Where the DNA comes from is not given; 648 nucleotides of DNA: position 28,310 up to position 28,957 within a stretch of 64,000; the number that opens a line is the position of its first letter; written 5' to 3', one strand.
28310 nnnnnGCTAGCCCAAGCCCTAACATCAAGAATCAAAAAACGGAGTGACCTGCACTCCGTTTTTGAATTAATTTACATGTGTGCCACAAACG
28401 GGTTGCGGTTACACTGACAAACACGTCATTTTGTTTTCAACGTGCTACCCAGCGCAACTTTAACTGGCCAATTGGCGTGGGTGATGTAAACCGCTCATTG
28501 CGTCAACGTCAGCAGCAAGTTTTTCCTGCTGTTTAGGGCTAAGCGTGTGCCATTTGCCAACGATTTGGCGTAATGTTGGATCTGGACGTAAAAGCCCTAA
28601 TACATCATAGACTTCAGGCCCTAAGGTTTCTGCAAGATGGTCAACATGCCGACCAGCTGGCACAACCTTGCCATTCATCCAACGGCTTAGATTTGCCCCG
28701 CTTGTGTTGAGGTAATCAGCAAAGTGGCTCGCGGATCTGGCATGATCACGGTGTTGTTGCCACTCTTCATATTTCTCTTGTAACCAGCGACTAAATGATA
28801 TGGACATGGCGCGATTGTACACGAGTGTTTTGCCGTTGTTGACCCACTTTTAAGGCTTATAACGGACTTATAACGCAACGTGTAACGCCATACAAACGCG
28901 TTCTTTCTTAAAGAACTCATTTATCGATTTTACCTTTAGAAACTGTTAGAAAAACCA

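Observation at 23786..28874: An 18-bp operator-like element occurs exactly three times, linking the nurA operon, two small units and an XRE regulator gene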

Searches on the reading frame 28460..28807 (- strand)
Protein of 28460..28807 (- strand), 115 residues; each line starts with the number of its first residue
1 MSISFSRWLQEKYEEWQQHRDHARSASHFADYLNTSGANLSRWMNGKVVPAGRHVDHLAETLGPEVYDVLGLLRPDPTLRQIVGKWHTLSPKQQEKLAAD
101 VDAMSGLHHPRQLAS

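Call 14: find_homologous_proteins(query=window:28460-28807:-)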
Query window:28460-28807:- (115 aa): 1 proteins with E <= 0.001 among 3 candidates.
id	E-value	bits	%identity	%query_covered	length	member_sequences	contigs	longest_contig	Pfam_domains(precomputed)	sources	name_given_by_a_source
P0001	2.7e-60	219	88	94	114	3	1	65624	-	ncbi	-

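Call 15: find_encoding_contigs(protein=P0001, flank=10000, max_places=10)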
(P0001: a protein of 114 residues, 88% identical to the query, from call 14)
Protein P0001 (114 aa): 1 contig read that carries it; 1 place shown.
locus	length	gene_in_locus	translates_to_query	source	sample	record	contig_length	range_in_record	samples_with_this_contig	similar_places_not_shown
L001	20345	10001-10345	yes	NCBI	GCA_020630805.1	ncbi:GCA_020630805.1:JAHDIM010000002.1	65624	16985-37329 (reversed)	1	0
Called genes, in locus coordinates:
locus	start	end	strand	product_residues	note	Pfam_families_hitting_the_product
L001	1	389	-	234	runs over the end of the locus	PF00005:ABC_tran, PF13304:AAA_21 (faint)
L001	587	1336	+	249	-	PF00106:adh_short, PF08659:KR, PF13561:adh_short_C2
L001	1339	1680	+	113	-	PF03780:Asp23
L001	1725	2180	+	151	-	PF01029:NusB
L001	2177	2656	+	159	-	PF02416:TatA_B_E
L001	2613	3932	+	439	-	PF17785:PUA_3, PF10672:Methyltrans_SAM, PF03602:Cons_hypoth95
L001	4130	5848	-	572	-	PF20969:MASE11, PF00989:PAS, PF13426:PAS_9, PF00512:HisKA (weak), PF02518:HATPase_c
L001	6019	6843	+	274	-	PF13369:Transglut_core2, PF13371:TPR_9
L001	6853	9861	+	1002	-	PF02837:Glyco_hydro_2_N, PF00703:Glyco_hydro_2, PF02836:Glyco_hydro_2_C, PF02929:Bgal_small_N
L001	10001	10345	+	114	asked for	-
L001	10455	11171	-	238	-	PF01138:RNase_PH, PF03725:RNase_PH_C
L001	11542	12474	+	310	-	PF03747:ADP_ribosyl_GH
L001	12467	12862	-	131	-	PF00903:Glyoxalase, PF12681:Glyoxalase_2 (weak)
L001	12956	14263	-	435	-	PF02469:Fasciclin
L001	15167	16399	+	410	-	PF09376:NurA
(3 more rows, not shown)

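Call 16: search_protein_families(library=pfam, proteins=[window:28460-28807:-], max_evalue=0.01)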
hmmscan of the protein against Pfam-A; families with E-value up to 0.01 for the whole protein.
window:28460-28807:- (115 aa): 0 families

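Call 23: search_protein_families(library=pfam, proteins=[window:28460-28807:-, P0001], max_evalue=10)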
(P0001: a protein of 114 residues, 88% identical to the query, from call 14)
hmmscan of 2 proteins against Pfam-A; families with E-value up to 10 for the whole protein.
window:28460-28807:- (115 aa): 5 families
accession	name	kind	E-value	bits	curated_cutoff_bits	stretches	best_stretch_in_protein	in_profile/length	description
PF13560.12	HTH_31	-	0.038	14.8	27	1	24-63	15-55/64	Helix-turn-helix domain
PF24052.1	Phage_lipoprotein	-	0.087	13.2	27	1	34-53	33-52/80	Phage lipoprotein family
PF03011.20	PFEMP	-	0.12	13.5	23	1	5-30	43-68/154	PFEMP1 DBL domain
PF01381.28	HTH_3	-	0.12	12.9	23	1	29-63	15-49/55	Helix-turn-helix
PF13443.12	HTH_26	-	0.32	11.7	22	1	25-70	12-58/63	Cro/C1-type HTH DNA-binding domain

P0001 (114 aa): 5 families
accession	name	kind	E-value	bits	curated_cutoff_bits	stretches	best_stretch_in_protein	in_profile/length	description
PF13560.12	HTH_31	-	0.00023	21.8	27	1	22-63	13-55/64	Helix-turn-helix domain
PF01381.28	HTH_3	-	0.0097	16.4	23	1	22-63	8-49/55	Helix-turn-helix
PF24052.1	Phage_lipoprotein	-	0.096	13.1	27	1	34-53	33-52/80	Phage lipoprotein family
PF13443.12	HTH_26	-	0.1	13.3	22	1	20-70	7-58/63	Cro/C1-type HTH DNA-binding domain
PF03011.20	PFEMP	-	0.14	13.3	23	1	5-30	43-68/154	PFEMP1 DBL domain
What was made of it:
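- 28460..28807 (-): Gene for the 115-aa Cro/C1-type (XRE-like) HTH protein, the candidate binder of the element. Its own Pfam scores are below threshold (call 23).
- On Cro/C1 (XRE, HTH_3) regulators: the 115-aa protein: HTH_31 scores 14.8 bits (cut-off 27) and HTH_3 scores 12.9 bits (cut-off 23) (call 23).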

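Call 24: search_solved_structures(query=window:28460-28807:-, max_evalue=10)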
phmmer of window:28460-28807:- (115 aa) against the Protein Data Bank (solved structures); distinct sequences matched with E-value up to 10: 6.
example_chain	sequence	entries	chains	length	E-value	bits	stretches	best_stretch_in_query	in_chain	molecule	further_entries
9tv9_A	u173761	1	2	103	0.06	16.7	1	21-58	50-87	Antitoxin HigA-2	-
5jaa_A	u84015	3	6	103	0.72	13.2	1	25-58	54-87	Antitoxin igA-2 | Antitoxin HigA-2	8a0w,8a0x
5j9i_A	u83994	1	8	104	0.73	13.2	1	25-58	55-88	Antitoxin igA-2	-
8avv_A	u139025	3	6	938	0.77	13.1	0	45-91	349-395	Bacteriophytochrome,Response regulator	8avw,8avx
8sgk_A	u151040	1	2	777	0.77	13.1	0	45-91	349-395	Bacteriophytochrome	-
5lgd_B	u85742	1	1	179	0.82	13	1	3-26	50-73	PfEMP1 variant 1 of strain MC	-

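Call 32: search_protein_representatives(protein=window:28460-28807:-)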
Query: 115 residues. Proteins with E-value up to 0.001 (for the whole library): 879; up to 1e-10: 193; up to 1e-30: 1. The best 150 are listed.
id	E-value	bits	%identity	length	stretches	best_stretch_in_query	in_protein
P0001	8.6e-61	219.4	87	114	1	1-113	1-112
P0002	1.7e-20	89.4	45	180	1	4-97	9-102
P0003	1.2e-19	86.6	42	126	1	3-112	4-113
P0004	1.9e-19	86.0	43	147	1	4-98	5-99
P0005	2.3e-19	85.8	40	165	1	6-99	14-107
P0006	3.3e-19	85.3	40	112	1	2-103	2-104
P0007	6.5e-19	84.3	39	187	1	2-98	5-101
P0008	2.8e-18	82.3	44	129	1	5-90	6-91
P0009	8.6e-18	80.7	43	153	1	4-106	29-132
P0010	1.0e-17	80.4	42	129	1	4-105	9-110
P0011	2.8e-17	79.0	41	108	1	4-98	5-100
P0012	5.4e-17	78.1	40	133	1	3-103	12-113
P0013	6.0e-17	78.0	40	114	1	4-99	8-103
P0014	6.0e-17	78.0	43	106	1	2-97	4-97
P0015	1.5e-16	76.7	42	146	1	3-101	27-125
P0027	1.4e-15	73.6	45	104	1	28-105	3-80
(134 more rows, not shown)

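Call 34: predict_structure(alignment_id=A4)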
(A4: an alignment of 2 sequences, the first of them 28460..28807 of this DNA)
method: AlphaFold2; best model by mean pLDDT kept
length: 115 residues; sequences in the alignment: 2
mean_pLDDT: 50.8   pTM: 0.39
mean pLDDT of the five models: 50.8, 49.2, 47.5, 46.8, 42.3
residues with pLDDT >= 90: 0; 70-90: 0; 50-70: 62; < 50: 53
segments of 3 or more residues with pLDDT < 50: 21-24, 37-63, 65-69, 104-115
pLDDT, mean of each block of 10 residues (from residue 1): 54 62 53 51 37 42 48 52 60 62 47 32
secondary structure, 60 per line:
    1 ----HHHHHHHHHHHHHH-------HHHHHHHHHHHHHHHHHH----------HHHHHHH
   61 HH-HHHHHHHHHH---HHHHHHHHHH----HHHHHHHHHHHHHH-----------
elements in order: H5-18 H26-43 H54-62 H64-73 H77-86 H91-104
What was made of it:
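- Tried and rejected: The first AF2 run, with two sequences, was uninformative (pLDDT 51, call 34).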

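Call 36: search_protein_families(library=pfam, alignment_id=A5, max_evalue=0.001)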
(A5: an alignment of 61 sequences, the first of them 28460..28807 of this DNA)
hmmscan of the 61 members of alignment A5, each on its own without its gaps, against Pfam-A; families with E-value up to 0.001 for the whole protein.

A. member 1, window:28460-28807:- (115 aa): 0 families

B. families by the number of members that match (of 61 scanned): 7 families
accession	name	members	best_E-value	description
PF01381.28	HTH_3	52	2.1e-11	Helix-turn-helix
PF13560.12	HTH_31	26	3.5e-09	Helix-turn-helix domain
PF12844.13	HTH_19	14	3.8e-06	Helix-turn-helix domain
PF13443.12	HTH_26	6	1.8e-05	Cro/C1-type HTH DNA-binding domain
PF12728.13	HTH_17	6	1.8e-05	Helix-turn-helix domain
PF07022.19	Phage_CI_repr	2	6.3e-07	Bacteriophage CI repressor helix-turn-helix domain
PF13384.12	HTH_23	1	0.00031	Homeodomain-like domain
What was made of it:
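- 28460..28807 (-): 52 of 61 relatives hit HTH_3 (call 36).
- On Cro/C1 (XRE, HTH_3) regulators: the 115-aa protein: 52 of 61 relatives hit PF01381 (call 36).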

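Call 42: predict_structure(alignment_id=A5)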
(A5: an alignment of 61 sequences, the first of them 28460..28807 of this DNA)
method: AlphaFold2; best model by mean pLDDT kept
length: 115 residues; sequences in the alignment: 61
mean_pLDDT: 92.6   pTM: 0.74
mean pLDDT of the five models: 92.6, 92.4, 92.1, 90.5, 90.0
residues with pLDDT >= 90: 100; 70-90: 5; 50-70: 10; < 50: 0
segments of 3 or more residues with pLDDT < 50: none
pLDDT, mean of each block of 10 residues (from residue 1): 94 96 90 98 98 97 97 94 96 97 79 59
secondary structure, 60 per line:
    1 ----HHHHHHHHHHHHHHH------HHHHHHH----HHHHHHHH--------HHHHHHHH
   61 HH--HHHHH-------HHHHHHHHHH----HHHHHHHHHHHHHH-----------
elements in order: H5-19 H26-32 H37-44 H53-62 H65-69 H77-86 H91-104
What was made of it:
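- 28460..28807 (-): The AF2 model has pLDDT 92.6 (call 42).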

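Call 45: fold_search(model_id=the predicted structure, library=pdb)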
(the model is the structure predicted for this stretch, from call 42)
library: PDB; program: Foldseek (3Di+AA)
matches with E <= 10: 405; with E <= 0.001: 0
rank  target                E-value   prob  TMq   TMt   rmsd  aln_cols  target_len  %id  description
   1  3op9                  3.8e-03  1.00  0.46  0.49   9.8       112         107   19  Crystal structure of transcriptional regulator from Listeria innocua (released 2010-09-15)
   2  9a7f_A                1.2e-02  1.00  0.51  0.44  14.2       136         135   20  Integrative model of RGHR-DLDH1 by crosslinking MS and deep learning (released 2024-09-18)
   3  5d4z_H                1.8e-02  0.99  0.41  0.45   6.8       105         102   15  Crystal structure of Repressor from Salmonella-temperate phage (released 2016-04-27)
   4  2or1_L                4.5e-02  1.00  0.46  0.77   2.3        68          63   22  RECOGNITION OF A DNA OPERATOR BY THE REPRESSOR OF PHAGE 434. A VIEW AT HIGH RESOLUTION (released 1989-09-05)
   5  5jaa_B                5.1e-02  0.98  0.35  0.39   7.7        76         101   26  Crystal structure of the HigBA2 toxin-antitoxin complex (released 2017-04-05)
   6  6chv_A                7.2e-02  1.00  0.47  0.59   8.4        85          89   20  Proteus vulgaris HigA antitoxin bound to DNA (released 2019-02-27)
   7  3jxb_D                8.1e-02  1.00  0.47  0.78   1.8        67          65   10  Crystal structure of the P22 c2 repressor protein in complex with synthetic operator 9C (released 2010-01-19)
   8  4jqd_E                8.1e-02  0.97  0.41  0.47   9.4       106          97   15  Crystal structure of the Restriction-Modification Controller Protein C.Csp231I OL operator complex (released 2014-04-02)
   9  3jxb_C                9.1e-02  1.00  0.48  0.76   2.2        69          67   10  Crystal structure of the P22 c2 repressor protein in complex with synthetic operator 9C (released 2010-01-19)
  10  1adr_MODEL_1_A        9.1e-02  1.00  0.47  0.68   5.8        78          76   13  DETERMINATION OF THE NUCLEAR MAGNETIC RESONANCE STRUCTURE OF THE DNA-BINDING DOMAIN OF THE P22 C2 REPRESSOR (1 (released 1994-01-31)
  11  4jcx_A                9.1e-02  0.97  0.40  0.47   9.3       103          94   16  Crystal structure of the Restriction-Modification Controller Protein C.Csp231I OL operator complex (released 2014-02-26)
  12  5j9i_A                9.1e-02  0.96  0.35  0.54   7.7        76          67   26  Crystal structure of the HigA2 antitoxin C-terminal domain (released 2017-04-05)
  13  5j9i_C                9.7e-02  0.99  0.39  0.60   7.4        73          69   25  Crystal structure of the HigA2 antitoxin C-terminal domain (released 2017-04-05)
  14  5jaa_A                9.7e-02  0.94  0.33  0.37   7.7        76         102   24  Crystal structure of the HigBA2 toxin-antitoxin complex (released 2017-04-05)
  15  5d4z_3                1.1e-01  0.93  0.42  0.47   8.0       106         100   16  Crystal structure of Repressor from Salmonella-temperate phage (released 2016-04-27)
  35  2r1j_L                2.1e-01  1.00  0.47  0.76   2.1        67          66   10  Crystal Structure of the P22 c2 Repressor protein in complex with the synthetic operator 9T (released 2008-04-29)
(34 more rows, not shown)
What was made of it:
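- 28460..28807 (-): The best fold matches are 434 repressor, P22 c2, HigA, C.Csp231I, SinR and DdrO (call 45).
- On Cro/C1 (XRE, HTH_3) regulators: the 115-aa protein: The top Foldseek matches are 434 repressor, P22 c2, HigA, C.Csp231I, SinR and DdrO (call 45).
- The fold matches are mostly repressors (call 45).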

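Call 46: find_homologous_proteins(query=A5, max_evalue=1e-10)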
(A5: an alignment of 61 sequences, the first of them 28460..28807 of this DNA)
Query A5 (61 sequences) (115 aa, profile of the alignment): 133 proteins with E <= 1e-10 among 1854 candidates; the best 120 are listed.
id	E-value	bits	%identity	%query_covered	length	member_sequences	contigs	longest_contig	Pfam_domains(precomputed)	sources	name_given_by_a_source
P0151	4.6e-42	161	40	90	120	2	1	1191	PF01381.29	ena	-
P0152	2.9e-41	159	35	96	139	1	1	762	PF01381.29,PF07022.20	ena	-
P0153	4.6e-41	158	36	97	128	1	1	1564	PF01381.29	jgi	jgi:transcriptional regulator with XRE-family HTH domain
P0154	7.8e-41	157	40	84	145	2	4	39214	PF01381.29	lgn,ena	-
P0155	8.9e-41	157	36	97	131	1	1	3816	PF01381.29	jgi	jgi:transcriptional regulator with XRE-family HTH domain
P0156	1.7e-40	156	35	100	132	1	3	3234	PF01381.29,PF07022.20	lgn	-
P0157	1.9e-40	156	36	89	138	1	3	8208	PF01381.29,PF13560.13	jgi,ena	-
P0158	2.4e-40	156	36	95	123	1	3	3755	PF12844.14,PF01381.29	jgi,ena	jgi:transcriptional regulator with XRE-family HTH domain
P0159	2.4e-40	156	40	84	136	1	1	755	PF01381.29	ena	-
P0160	5.0e-40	155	36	97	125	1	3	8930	PF01381.29,PF07022.20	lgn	-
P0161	7.5e-40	154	36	99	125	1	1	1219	PF01381.29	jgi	jgi:transcriptional regulator with XRE-family HTH domain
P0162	1.1e-39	154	36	99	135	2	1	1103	PF01381.29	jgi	-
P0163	1.7e-39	153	35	97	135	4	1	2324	PF01381.29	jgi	jgi:transcriptional regulator with XRE-family HTH domain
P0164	2.2e-39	153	36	89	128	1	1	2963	PF01381.29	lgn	-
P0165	3.0e-39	152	40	86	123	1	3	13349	PF01381.29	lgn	-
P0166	4.0e-39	152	36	99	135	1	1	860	PF01381.29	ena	-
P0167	4.6e-39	152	36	99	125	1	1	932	PF01381.29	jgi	jgi:transcriptional regulator with XRE-family HTH domain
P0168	5.5e-39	151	38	83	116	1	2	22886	PF01381.29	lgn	-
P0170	7.5e-39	151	39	78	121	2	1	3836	PF01381.29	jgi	-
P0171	7.9e-39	151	39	83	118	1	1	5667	PF01381.29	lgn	-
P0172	8.3e-39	151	39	92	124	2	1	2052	PF01381.29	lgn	-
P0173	8.5e-39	151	48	75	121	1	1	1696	PF01381.29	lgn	-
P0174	9.3e-39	151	40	83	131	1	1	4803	PF01381.29,PF07022.20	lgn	-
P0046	1.0e-38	150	36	82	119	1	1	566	PF01381.29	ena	-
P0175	1.3e-38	150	38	83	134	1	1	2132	PF01381.29,PF07022.20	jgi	-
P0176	1.4e-38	150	39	76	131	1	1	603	PF01381.29,PF07022.20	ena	-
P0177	1.7e-38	150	36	83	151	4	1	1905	PF01381.29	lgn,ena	-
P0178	2.8e-38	149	38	87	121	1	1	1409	PF12844.14,PF01381.29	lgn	-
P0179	3.8e-38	149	35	87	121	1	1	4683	PF01381.29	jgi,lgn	jgi:transcriptional regulator with XRE-family HTH domain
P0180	4.0e-38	149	39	83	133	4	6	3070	PF01381.29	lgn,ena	-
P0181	4.9e-38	148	43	85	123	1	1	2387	PF01381.29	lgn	-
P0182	6.2e-38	148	35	89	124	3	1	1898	PF01381.29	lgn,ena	-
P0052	7.7e-38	148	35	83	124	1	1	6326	PF12844.14,PF01381.29,PF13443.13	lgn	-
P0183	8.8e-38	147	42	77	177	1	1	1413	PF01381.29,PF07022.20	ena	-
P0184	9.4e-38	147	36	83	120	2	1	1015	PF01381.29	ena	-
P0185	1.3e-37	147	34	97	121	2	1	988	PF01381.29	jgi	jgi:transcriptional regulator with XRE-family HTH domain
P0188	4.6e-37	145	39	83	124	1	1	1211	PF01381.29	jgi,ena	jgi:transcriptional regulator with XRE-family HTH domain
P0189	7.2e-37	144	34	96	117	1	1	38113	PF01381.29,PF07022.20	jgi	jgi:transcriptional regulator with XRE-family HTH domain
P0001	7.5e-37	144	88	94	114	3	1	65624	-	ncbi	-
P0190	8.0e-37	144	39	77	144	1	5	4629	PF01381.29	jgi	jgi:transcriptional regulator with XRE-family HTH domain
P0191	8.6e-37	144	43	89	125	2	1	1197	PF01381.29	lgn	-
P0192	8.8e-37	144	40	76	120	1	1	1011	PF01381.29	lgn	-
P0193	1.6e-36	143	38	83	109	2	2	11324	PF01381.29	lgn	-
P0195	1.8e-36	143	36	84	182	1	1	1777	PF01381.29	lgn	-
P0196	2.2e-36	143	40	83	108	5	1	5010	PF01381.29,PF07022.20,PF13443.13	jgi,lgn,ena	-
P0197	2.2e-36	143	37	84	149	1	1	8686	PF01381.29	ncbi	-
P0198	2.4e-36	143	38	95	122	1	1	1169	PF01381.29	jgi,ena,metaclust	metaclust:\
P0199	2.5e-36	143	36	83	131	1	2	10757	PF01381.29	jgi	jgi:transcriptional regulator with XRE-family HTH domain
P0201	5.6e-36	142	39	76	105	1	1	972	PF01381.29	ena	-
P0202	8.1e-36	141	38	89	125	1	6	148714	PF01381.29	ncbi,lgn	-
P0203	1.1e-35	141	45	72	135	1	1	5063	PF01381.29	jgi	jgi:transcriptional regulator with XRE-family HTH domain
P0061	2.5e-35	139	36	82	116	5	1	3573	PF12844.14,PF01381.29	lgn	-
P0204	2.6e-35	139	37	86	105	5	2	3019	PF01381.29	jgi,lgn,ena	-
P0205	2.7e-35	139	33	86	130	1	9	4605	PF12844.14,PF01381.29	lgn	-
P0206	3.1e-35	139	35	87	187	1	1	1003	PF12844.14,PF01381.29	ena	-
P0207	3.1e-35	139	40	83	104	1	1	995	PF01381.29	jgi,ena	-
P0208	3.7e-35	139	33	87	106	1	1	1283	PF01381.29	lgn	-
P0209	4.6e-35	139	40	78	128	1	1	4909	PF01381.29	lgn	-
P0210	8.5e-35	138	33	87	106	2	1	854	PF01381.29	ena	-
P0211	9.5e-35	138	44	75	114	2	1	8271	PF01381.29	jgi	jgi:transcriptional regulator with XRE-family HTH domain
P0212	1.3e-34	137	34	87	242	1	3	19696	PF12844.14,PF01381.29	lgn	-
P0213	1.4e-34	137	39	88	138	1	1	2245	PF01381.29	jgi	jgi:hypothetical protein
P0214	1.7e-34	137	38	81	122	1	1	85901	PF01381.29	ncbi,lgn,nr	ncbi:MAG: helix-turn-helix transcriptional regulator [Chloroflexi bacterium]|nr:helix-turn-helix tra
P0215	2.0e-34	137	38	83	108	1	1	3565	PF01381.29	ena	-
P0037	2.1e-34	136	37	90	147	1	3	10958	PF01381.29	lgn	-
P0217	3.4e-34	136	38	75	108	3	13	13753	PF01381.29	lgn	-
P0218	4.4e-34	135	37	88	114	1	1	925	PF01381.29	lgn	-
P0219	5.1e-34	135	39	83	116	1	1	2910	PF12844.14,PF01381.29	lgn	-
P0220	5.5e-34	135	41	75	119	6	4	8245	PF01381.29,PF13560.13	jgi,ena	jgi:transcriptional regulator with XRE-family HTH domain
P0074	6.8e-34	135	41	75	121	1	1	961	PF01381.29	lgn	-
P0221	1.2e-33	134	36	82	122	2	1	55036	PF01381.29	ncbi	-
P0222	1.6e-33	134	41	76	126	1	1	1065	PF01381.29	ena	-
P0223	1.8e-33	133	39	83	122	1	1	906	PF12844.14,PF01381.29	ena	-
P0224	1.9e-33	133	36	97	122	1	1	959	PF01381.29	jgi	jgi:transcriptional regulator with XRE-family HTH domain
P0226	8.5e-33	131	40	77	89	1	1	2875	PF01381.29,PF07022.20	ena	-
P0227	1.1e-32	131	37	74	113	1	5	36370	PF01381.29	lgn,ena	-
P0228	1.2e-32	131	41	75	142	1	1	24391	PF01381.29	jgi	jgi:transcriptional regulator with XRE-family HTH domain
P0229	1.9e-32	130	38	77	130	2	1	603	PF01381.29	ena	-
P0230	3.7e-32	129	33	91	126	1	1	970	PF01381.29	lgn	-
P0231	3.8e-32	129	39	83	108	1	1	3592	PF01381.29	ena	-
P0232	4.1e-32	129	40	84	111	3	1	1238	PF01381.29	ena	-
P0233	5.7e-32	129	41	81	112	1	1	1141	PF01381.29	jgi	jgi:transcriptional regulator with XRE-family HTH domain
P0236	3.0e-31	126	42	84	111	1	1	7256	PF01381.29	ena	-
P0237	4.7e-31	126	34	75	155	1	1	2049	PF01381.29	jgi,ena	-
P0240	3.1e-30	123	45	64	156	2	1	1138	PF01381.29,PF07022.20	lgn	-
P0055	4.4e-30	122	35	90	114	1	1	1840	PF01381.29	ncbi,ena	-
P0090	4.4e-30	122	35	81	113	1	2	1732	PF01381.29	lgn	-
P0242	5.2e-30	122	37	78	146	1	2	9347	PF01381.29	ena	-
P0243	9.3e-30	121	45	67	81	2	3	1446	PF01381.29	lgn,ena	-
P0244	3.5e-29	120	37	83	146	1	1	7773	PF01381.29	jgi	jgi:transcriptional regulator with XRE-family HTH domain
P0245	4.6e-29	119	42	63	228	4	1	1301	PF01381.29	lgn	-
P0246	5.0e-29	119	38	66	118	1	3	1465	PF01381.29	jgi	jgi:transcriptional regulator with XRE-family HTH domain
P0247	7.6e-29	118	39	97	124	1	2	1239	PF01381.29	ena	-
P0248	9.1e-29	118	43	64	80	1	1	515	PF01381.29,PF07022.20,PF13443.13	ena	-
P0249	1.6e-28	117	37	72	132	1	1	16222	PF01381.29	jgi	jgi:transcriptional regulator with XRE-family HTH domain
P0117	1.8e-28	117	41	69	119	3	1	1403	PF01381.29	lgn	-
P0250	2.4e-28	117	38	86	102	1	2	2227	PF01381.29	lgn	-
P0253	5.6e-28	116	36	82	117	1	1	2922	PF01381.29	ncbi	-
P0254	8.8e-28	115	39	66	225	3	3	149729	PF01381.29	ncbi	-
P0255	8.5e-27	112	35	80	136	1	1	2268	PF01381.29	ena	-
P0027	1.5e-26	111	46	68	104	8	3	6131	-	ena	-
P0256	1.8e-26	111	42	66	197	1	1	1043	PF01381.29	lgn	-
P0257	2.0e-26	111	36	74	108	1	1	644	PF01381.29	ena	-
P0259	4.3e-26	110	39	65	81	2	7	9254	PF01381.29,PF07022.20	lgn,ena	-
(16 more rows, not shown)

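Call 49: find_encoding_contigs(protein=P0154, flank=3000, max_places=3)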
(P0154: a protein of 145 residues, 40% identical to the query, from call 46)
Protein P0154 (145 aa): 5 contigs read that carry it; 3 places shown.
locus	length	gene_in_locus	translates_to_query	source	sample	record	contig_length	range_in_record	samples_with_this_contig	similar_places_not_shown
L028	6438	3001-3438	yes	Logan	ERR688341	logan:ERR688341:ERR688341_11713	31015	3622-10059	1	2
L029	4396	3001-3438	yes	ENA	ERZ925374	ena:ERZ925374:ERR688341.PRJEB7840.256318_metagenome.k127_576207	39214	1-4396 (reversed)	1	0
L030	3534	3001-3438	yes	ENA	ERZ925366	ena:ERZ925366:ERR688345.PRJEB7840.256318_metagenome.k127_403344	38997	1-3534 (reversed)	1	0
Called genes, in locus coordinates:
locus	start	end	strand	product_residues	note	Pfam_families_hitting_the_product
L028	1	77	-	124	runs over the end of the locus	-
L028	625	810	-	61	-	-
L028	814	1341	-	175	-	-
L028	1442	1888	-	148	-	-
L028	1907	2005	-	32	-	-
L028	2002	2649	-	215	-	PF13412:HTH_24 (weak)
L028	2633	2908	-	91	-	-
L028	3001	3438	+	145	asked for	PF01381:HTH_3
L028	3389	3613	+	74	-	-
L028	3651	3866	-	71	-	-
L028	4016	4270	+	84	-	-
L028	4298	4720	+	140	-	PF14216:DUF4326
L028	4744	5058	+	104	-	-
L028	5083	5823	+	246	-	PF01555:N6_N4_Mtase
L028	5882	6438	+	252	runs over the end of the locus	PF01555:N6_N4_Mtase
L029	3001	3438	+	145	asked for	PF01381:HTH_3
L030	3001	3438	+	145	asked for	PF01381:HTH_3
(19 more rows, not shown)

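Call 50: find_encoding_contigs(protein=P0202, flank=3000, max_places=3)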
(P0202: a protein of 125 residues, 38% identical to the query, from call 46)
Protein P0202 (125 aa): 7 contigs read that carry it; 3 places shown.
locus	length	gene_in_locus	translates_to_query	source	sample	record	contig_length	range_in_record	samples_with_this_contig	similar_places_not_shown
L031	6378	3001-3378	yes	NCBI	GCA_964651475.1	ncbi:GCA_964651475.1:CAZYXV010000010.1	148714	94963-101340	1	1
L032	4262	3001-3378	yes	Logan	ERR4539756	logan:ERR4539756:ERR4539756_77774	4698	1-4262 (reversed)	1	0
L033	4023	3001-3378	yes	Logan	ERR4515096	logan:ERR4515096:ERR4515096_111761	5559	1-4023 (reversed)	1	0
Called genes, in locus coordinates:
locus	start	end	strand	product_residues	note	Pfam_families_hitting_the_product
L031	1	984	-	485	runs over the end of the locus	PF01580:FtsK_SpoIIIE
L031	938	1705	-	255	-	-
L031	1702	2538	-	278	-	-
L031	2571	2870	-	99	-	PF04545:Sigma70_r4 (faint), PF01381:HTH_3 (weak)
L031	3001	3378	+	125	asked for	PF01381:HTH_3 (weak)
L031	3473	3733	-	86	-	-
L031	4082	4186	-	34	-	-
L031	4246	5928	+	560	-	PF13240:Zn_Ribbon_1 (weak)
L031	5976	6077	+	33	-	-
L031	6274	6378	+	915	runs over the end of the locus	PF01555:N6_N4_Mtase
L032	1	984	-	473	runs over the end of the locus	?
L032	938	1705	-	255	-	-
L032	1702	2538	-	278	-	-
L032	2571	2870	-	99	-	PF04545:Sigma70_r4 (faint), PF01381:HTH_3 (weak)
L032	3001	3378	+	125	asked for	PF01381:HTH_3 (weak)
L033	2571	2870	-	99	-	PF04545:Sigma70_r4 (faint), PF01381:HTH_3 (weak)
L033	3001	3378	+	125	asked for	PF01381:HTH_3 (weak)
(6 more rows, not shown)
